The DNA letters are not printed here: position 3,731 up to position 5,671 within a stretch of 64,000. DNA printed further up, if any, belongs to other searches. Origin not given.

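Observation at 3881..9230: prmABCD-type soluble diiron monooxygenase operon translationally coupled to an Nramp metal importer, directly downstream of an mce uptake cluster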

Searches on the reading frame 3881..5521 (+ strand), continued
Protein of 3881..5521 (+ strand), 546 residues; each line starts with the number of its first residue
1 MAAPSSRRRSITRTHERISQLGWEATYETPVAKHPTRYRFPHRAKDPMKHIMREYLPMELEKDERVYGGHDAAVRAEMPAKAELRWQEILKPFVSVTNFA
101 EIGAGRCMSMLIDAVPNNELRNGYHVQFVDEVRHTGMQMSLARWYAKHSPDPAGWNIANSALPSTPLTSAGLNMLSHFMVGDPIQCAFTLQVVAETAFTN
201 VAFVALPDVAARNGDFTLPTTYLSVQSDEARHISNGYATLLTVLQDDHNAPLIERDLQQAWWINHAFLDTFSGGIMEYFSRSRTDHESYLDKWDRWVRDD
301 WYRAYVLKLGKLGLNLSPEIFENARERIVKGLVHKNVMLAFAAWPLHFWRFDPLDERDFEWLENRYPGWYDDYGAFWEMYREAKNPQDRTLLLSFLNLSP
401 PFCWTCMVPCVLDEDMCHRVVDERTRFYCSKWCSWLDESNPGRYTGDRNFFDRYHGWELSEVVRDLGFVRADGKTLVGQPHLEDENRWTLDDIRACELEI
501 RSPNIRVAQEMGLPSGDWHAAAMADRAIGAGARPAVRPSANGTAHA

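Call 21: search_dna_similar(query=window:3881-5521:+, collection=plasmids, mode=protein, max_rows=60, rows=spread)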
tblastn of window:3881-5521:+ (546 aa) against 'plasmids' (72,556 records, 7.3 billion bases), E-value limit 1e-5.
Records with a match: 72; places in all: 83; records where one place covers at least 80% of the query: 43.
Best place of each record, by identity: <60% 72.
By first word of the organism name: Acinetobacter 13; Rhodococcus 10; Mycobacterium 4; Azospirillum 4; Paraburkholderia 4; Caballeronia 3; Cupriavidus 3; Mycolicibacterium 2; Methylocella 2; Xanthobacter 2; and 23 more.
By predicted mobility (MOB-suite, as given by PLSDB): mobilizable 30; non-mobilizable 23; conjugative 19.
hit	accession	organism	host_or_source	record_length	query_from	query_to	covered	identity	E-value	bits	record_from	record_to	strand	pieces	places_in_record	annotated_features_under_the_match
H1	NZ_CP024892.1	Rhodococcus ruber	cell culture,activated sludge from ...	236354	1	514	94%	53.2%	6e-180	569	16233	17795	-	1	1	methane monooxygenase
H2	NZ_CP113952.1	Rhodococcus sp. JS3073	culture,soil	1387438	2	509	93%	44.9%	9e-138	447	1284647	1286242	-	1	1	record has no annotation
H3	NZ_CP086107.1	Skermanella mucosa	single cell,crude oil contaminated ...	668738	5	509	92%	43.0%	4e-131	428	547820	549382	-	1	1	aromatic/alkene/methane monooxygenase hydroxylase/oxygenase subunit ...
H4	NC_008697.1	Nocardioides sp. JS614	-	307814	1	515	94%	41.3%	7e-116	384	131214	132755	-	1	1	aromatic/alkene/methane monooxygenase hydroxylase/oxygenase subunit ...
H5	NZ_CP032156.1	Mycobacterium sp. ELW1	whole organism,Stream sediment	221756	11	503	90%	43.1%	1e-120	398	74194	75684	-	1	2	monooxygenase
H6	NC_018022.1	Mycolicibacterium chubuense NBB4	-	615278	10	503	90%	42.8%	1e-121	401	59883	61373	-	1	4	aromatic/alkene/methane monooxygenase hydroxylase/oxygenase subunit ...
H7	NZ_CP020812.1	Mycobacterium dioxanotrophicus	Single cell,river sediment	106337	10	503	90%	42.8%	6e-120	396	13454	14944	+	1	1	aromatic/alkene/methane monooxygenase hydroxylase/oxygenase subunit ...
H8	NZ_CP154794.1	Rhodococcus aetherivorans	pure culture,soil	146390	8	481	87%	44.5%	1e-126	416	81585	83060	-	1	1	none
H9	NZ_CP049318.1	Caballeronia sp. SBC2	whole organism,soil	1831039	5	495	90%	42.9%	6e-130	425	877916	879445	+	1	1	none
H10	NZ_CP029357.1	Azospirillum thermophilum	cell culture,hot spring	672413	5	507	92%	41.7%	4e-126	414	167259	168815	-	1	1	aromatic/alkene/methane monooxygenase hydroxylase/oxygenase subunit ...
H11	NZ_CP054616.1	Azospirillum oryzae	cell culture,soil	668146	5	503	91%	41.6%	7e-124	407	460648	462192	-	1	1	aromatic/alkene/methane monooxygenase hydroxylase/oxygenase subunit ...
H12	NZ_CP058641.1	Rhodococcus sp. ZPP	cell culture,soil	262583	10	503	90%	41.8%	8e-119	393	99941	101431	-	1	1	aromatic/alkene/methane monooxygenase hydroxylase/oxygenase subunit ...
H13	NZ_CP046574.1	Rhodococcus sp. WAY2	cell culture,bacterial consortium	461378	10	503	90%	41.8%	8e-119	393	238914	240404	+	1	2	aromatic/alkene/methane monooxygenase hydroxylase/oxygenase subunit ...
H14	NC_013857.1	Azospirillum sp. B510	-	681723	5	503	91%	41.4%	3e-123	406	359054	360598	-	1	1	aromatic/alkene/methane monooxygenase hydroxylase/oxygenase subunit ...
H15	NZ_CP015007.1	Aminobacter aminovorans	cell culture,soil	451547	5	498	90%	41.7%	3e-123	406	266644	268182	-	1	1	aromatic/alkene/methane monooxygenase hydroxylase/oxygenase subunit ...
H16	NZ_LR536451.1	Methylocella tundrae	-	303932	11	499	90%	42.0%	2e-124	409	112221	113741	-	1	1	methane monooxygenase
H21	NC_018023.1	Mycolicibacterium chubuense NBB4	-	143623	10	503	90%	40.9%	5e-113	376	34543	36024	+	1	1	aromatic/alkene/methane monooxygenase hydroxylase/oxygenase subunit ...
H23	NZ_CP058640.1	Rhodococcus sp. ZPP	cell culture,soil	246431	14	503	90%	36.5%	7e-87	300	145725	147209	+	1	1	methane monooxygenase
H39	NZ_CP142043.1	Pseudomonas veronii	cell culture,ground water from aniline ...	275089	21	444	78%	23.8%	4e-14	84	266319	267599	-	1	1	phenol 2-monooxygenase oxygenase component DmpN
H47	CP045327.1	Mycobacterium sp. THAF192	pure culture,Surface of a polyethylene ...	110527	46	460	76%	23.7%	1e-16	91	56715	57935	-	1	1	tmoA: Toluene-4-monooxygenase system protein A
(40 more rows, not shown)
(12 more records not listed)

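Call 24: find_encoding_contigs(protein=P0001, flank=10000, max_places=10)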
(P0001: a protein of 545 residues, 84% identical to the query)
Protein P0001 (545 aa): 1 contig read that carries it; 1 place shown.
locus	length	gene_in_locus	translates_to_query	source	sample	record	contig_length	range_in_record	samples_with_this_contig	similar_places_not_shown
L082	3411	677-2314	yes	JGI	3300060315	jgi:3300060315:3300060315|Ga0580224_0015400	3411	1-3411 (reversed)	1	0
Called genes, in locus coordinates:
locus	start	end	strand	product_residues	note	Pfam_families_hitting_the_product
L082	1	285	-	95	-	?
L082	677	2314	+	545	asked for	PF02332:Phenol_Hydrox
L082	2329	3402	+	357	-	PF00111:Fer2, PF00970:FAD_binding_6, PF00175:NAD_binding_1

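Call 27: search_protein_families(library=ncbifam, proteins=[window:3881-5521:+], max_evalue=0.001)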
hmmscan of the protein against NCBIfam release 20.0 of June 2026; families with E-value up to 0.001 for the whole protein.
window:3881-5521:+ (546 aa): 0 families

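Call 28: get_annotated_region(hit=H1, flank=7000)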
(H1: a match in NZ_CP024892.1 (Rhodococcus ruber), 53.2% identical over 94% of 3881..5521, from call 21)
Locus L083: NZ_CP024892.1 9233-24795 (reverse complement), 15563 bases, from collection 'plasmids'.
description: Rhodococcus ruber strain YYL plasmid pYYL1.1, complete sequence
organism: Rhodococcus ruber (NCBI taxid 1830)
taxonomy: Bacteria; Actinomycetota; Actinomycetes; Mycobacteriales; Nocardiaceae; Rhodococcus; Rhodococcus ruber
host: -; source: cell culture,activated sludge from pharmaceutical waste in Shaoxing China; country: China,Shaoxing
typing (MOB-suite, as given by PLSDB): conjugative; relaxase MOBF; mating-pair formation MPF_T
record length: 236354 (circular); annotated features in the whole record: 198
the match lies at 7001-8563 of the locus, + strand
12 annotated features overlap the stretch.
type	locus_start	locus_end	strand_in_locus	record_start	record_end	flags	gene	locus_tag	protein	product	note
CDS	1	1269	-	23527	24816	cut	-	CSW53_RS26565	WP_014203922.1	hydroxyacid-oxoacid transhydrogenase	GO:0006629 - lipid metabolic process [Evidence IEA]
CDS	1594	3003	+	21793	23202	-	-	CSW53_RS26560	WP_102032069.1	IS1380 family transposase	-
CDS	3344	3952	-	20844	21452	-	-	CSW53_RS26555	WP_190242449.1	GntR family transcriptional regulator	-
CDS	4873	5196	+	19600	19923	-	-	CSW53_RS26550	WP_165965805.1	EthD family reductase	-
CDS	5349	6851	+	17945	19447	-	-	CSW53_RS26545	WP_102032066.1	aldehyde dehydrogenase family protein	-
CDS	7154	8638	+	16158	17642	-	-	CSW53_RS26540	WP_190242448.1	methane monooxygenase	-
CDS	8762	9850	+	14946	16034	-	-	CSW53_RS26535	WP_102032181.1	2Fe-2S iron-sulfur cluster binding domain-containing protein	-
CDS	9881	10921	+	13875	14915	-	-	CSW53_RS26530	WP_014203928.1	aromatic/alkene monooxygenase hydroxylase subunit beta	-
CDS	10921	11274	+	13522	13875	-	-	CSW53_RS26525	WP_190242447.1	MmoB/DmpM family protein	GO:0006725 - cellular aromatic compound metabolic process [Evidence IEA]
CDS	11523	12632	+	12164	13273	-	-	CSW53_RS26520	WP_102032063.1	IS630 family transposase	-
CDS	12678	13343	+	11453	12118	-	-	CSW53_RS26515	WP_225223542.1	GPR1/FUN34/YaaH family transporter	-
CDS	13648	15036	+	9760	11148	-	-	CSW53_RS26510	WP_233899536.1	aldehyde dehydrogenase family protein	-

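Call 29: get_annotated_region(hit=H7, flank=7000)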
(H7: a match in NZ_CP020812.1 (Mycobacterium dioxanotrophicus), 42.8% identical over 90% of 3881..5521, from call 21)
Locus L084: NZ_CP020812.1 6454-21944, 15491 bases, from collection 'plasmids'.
description: Mycobacterium dioxanotrophicus strain PH-06 plasmid unnamed3, complete sequence
organism: Mycobacterium dioxanotrophicus (NCBI taxid 482462)
taxonomy: Bacteria; Actinomycetota; Actinomycetes; Mycobacteriales; Mycobacteriaceae; Mycobacterium; Mycobacterium dioxanotrophicus
host: -; source: Single cell,river sediment; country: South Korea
typing (MOB-suite, as given by PLSDB): non-mobilizable; replicon rep_cluster_1561
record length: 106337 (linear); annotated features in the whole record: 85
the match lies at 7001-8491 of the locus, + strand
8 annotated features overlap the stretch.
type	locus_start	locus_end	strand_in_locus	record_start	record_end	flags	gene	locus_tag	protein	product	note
CDS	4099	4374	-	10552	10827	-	-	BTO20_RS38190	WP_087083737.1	alpha/beta hydrolase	-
CDS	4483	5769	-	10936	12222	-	-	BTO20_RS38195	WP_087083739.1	IS256 family transposase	-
CDS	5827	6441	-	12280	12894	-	-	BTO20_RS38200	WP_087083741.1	alpha/beta fold hydrolase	-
CDS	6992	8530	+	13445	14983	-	-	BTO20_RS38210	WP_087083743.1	aromatic/alkene/methane monooxygenase hydroxylase/oxygenase subunit alpha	-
CDS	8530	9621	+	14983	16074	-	-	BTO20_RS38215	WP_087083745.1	aromatic/alkene monooxygenase hydroxylase subunit beta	-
CDS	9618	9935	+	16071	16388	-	-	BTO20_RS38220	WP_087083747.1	MmoB/DmpM family protein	-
CDS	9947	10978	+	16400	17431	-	-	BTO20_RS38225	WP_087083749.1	2Fe-2S iron-sulfur cluster-binding protein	-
CDS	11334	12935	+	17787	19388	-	groL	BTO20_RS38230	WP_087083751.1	chaperonin GroEL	GO:0006457 - protein folding [Evidence IEA]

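Call 30: get_annotated_region(hit=H2, flank=7000)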
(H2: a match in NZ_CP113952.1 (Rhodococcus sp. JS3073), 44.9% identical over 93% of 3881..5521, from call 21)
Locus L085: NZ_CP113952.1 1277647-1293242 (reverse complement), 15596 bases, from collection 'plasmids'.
description: Rhodococcus sp. JS3073 plasmid unnamed, complete sequence
organism: Rhodococcus sp. JS3073 (NCBI taxid 3002901)
taxonomy: Bacteria; Actinomycetota; Actinomycetes; Mycobacteriales; Nocardiaceae; Rhodococcus; Rhodococcus sp. JS3073
host: -; source: culture,soil; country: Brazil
typing (MOB-suite, as given by PLSDB): non-mobilizable
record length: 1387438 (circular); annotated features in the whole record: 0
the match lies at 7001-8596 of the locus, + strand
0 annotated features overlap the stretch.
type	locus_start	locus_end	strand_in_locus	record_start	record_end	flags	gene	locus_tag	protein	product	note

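Call 35: get_annotated_region(hit=H4, flank=5000)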
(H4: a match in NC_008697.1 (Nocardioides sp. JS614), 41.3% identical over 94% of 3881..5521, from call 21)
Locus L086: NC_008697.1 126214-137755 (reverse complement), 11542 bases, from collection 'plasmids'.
description: Nocardioides sp. JS614 plasmid pNOCA01, complete sequence
organism: Nocardioides sp. JS614 (NCBI taxid 196162)
taxonomy: Bacteria; Actinomycetota; Actinomycetes; Propionibacteriales; Nocardioidaceae; Nocardioides; Nocardioides sp. JS614
host: -; source: -; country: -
typing (MOB-suite, as given by PLSDB): conjugative; replicon rep_cluster_1783; relaxase MOBF; mating-pair formation MPF_T
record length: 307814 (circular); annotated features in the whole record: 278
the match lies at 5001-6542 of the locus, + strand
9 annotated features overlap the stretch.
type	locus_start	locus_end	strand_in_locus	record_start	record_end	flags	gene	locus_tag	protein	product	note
CDS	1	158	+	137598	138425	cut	-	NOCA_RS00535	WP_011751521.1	CoA-transferase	-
CDS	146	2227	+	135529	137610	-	-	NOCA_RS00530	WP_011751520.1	acetate--CoA ligase family protein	-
CDS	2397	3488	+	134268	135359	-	-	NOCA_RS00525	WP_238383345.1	cobalamin-independent methionine synthase II family protein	-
CDS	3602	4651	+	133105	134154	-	-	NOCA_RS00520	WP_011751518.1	methane monooxygenase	-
CDS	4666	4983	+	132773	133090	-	-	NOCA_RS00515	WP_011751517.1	MmoB/DmpM family protein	-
CDS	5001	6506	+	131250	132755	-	-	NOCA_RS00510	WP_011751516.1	aromatic/alkene/methane monooxygenase hydroxylase/oxygenase subunit alpha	-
CDS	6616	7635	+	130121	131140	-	-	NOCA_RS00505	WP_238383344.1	FAD-binding oxidoreductase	-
CDS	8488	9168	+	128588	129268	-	-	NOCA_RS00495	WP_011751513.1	DUF1097 family protein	-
CDS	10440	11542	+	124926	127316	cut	-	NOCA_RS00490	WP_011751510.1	molybdopterin guanine dinucleotide-containing S/N-oxide reductase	-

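Call 36: get_annotated_region(hit=H6, flank=8000)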
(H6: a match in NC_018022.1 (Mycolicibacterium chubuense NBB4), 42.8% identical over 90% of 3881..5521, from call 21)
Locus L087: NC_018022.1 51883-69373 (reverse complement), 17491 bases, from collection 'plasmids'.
description: Mycolicibacterium chubuense NBB4 plasmid pMYCCH.01, complete sequence
organism: Mycolicibacterium chubuense NBB4 (NCBI taxid 710421)
taxonomy: Bacteria; Actinomycetota; Actinomycetes; Mycobacteriales; Mycobacteriaceae; Mycolicibacterium; Mycolicibacterium chubuense; Mycolicibacterium chubuense NBB4
host: -; source: -; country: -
typing (MOB-suite, as given by PLSDB): mobilizable; relaxase MOBF,MOBF
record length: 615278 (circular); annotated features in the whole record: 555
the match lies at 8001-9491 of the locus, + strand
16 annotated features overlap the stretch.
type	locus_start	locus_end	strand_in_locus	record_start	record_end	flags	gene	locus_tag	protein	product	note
CDS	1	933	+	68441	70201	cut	-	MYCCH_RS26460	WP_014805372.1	hypothetical protein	-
CDS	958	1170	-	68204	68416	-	-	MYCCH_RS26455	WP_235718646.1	hypothetical protein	-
CDS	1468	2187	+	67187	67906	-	-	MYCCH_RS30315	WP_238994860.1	DUF4226 domain-containing protein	-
CDS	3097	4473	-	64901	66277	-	-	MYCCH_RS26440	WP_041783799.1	histidine kinase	GO:0000160 - phosphorelay signal transduction system [Evidence IEA]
CDS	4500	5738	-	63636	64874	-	-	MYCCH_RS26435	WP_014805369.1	iron-containing alcohol dehydrogenase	-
CDS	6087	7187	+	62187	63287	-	-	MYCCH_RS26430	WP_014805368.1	GAF domain-containing protein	-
CDS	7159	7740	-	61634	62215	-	-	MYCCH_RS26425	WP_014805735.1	response regulator transcription factor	GO:0000160 - phosphorelay signal transduction system [Evidence IEA]; GO:0006355 - regulation of DNA-templated ...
CDS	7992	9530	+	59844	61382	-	-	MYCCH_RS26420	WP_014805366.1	aromatic/alkene/methane monooxygenase hydroxylase/oxygenase subunit alpha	-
CDS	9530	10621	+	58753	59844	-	-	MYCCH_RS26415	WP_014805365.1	aromatic/alkene monooxygenase hydroxylase subunit beta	-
CDS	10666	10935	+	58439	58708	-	-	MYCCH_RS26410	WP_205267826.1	MmoB/DmpM family protein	GO:0006725 - cellular aromatic compound metabolic process [Evidence IEA]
CDS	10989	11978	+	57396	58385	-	-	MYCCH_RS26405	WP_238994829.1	FAD-binding oxidoreductase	-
CDS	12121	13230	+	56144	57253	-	-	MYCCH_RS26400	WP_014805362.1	NDMA-dependent alcohol dehydrogenase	-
CDS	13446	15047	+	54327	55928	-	groL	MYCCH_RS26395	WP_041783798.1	chaperonin GroEL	GO:0006457 - protein folding [Evidence IEA]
CDS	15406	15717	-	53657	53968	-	-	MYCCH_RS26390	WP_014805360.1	hypothetical protein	-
CDS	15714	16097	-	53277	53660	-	-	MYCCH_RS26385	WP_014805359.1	AbrB/MazE/SpoVT family DNA-binding domain-containing protein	-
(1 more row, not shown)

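Call 37: get_annotated_region(hit=H16, flank=6000)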
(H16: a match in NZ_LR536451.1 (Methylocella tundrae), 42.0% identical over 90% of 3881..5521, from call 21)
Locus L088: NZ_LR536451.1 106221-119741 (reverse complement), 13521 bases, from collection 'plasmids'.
description: Methylocella tundrae isolate MTUNDRAET4 annotated genome plasmid 2
organism: Methylocella tundrae (NCBI taxid 227605)
taxonomy: Bacteria; Pseudomonadota; Alphaproteobacteria; Hyphomicrobiales; Beijerinckiaceae; Methylocella; Methylocella tundrae
host: -; source: -; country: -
typing (MOB-suite, as given by PLSDB): non-mobilizable
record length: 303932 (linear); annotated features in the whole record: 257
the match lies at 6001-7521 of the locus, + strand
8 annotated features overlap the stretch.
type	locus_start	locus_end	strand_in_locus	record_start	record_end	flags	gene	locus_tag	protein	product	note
CDS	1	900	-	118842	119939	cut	-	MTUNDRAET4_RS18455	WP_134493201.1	efflux RND transporter periplasmic adaptor subunit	GO:0006810 - transport [Evidence IEA]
CDS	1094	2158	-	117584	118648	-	-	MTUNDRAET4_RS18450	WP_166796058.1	AraC family transcriptional regulator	-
CDS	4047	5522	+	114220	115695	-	-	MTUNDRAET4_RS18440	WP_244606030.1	porin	-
CDS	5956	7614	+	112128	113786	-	-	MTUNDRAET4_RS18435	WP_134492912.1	methane monooxygenase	-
CDS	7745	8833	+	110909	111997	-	-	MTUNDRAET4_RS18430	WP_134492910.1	FAD-binding oxidoreductase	-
CDS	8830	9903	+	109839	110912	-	-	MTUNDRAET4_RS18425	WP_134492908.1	toluene hydroxylase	-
CDS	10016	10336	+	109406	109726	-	-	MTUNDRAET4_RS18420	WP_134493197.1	MmoB/DmpM family protein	-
CDS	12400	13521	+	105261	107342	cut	-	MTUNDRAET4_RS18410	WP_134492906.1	sigma-54-dependent Fis family transcriptional regulator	-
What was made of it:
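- On Soluble diiron monooxygenase (SDIMO), Group 5: The order matches thmADBC in R. ruber YYL and prm in Methylocella (calls 28, 37).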

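Call 38: get_annotated_region(hit=H8, flank=8000)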
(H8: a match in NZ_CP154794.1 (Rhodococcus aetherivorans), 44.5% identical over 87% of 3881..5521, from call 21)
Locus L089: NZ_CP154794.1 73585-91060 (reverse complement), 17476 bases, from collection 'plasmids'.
description: Rhodococcus aetherivorans strain BW2 plasmid unnamed1, complete sequence
organism: Rhodococcus aetherivorans (NCBI taxid 191292)
taxonomy: Bacteria; Actinomycetota; Actinomycetes; Mycobacteriales; Nocardiaceae; Rhodococcus; Rhodococcus aetherivorans
host: -; source: pure culture,soil; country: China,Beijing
typing (MOB-suite, as given by PLSDB): conjugative; relaxase MOBF; mating-pair formation MPF_T
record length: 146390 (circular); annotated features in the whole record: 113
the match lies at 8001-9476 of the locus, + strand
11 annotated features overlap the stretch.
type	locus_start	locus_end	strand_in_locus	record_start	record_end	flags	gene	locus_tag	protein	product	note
CDS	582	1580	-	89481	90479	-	-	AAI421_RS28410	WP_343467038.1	hypothetical protein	-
CDS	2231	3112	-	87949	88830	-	-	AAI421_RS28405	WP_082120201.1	IS5 family transposase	-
CDS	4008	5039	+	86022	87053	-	-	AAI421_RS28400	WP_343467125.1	alpha/beta hydrolase family protein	-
CDS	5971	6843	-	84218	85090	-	-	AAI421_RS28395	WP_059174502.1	LysR family transcriptional regulator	GO:0006355 - regulation of DNA-templated transcription [Evidence IEA]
CDS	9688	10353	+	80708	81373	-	-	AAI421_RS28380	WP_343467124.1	zinc-binding dehydrogenase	-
CDS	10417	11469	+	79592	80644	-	-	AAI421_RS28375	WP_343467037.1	amidohydrolase family protein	-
CDS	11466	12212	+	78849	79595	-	-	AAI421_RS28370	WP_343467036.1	iron-sulfur cluster assembly protein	-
CDS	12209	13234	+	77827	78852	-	-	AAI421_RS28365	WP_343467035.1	NAD(P)-dependent alcohol dehydrogenase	-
CDS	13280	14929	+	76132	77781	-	groL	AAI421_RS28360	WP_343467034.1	chaperonin GroEL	GO:0006457 - protein folding [Evidence IEA]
CDS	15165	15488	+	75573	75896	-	-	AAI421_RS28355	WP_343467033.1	putative quinol monooxygenase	-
CDS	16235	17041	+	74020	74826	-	-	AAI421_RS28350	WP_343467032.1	MOSC N-terminal beta barrel domain-containing protein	-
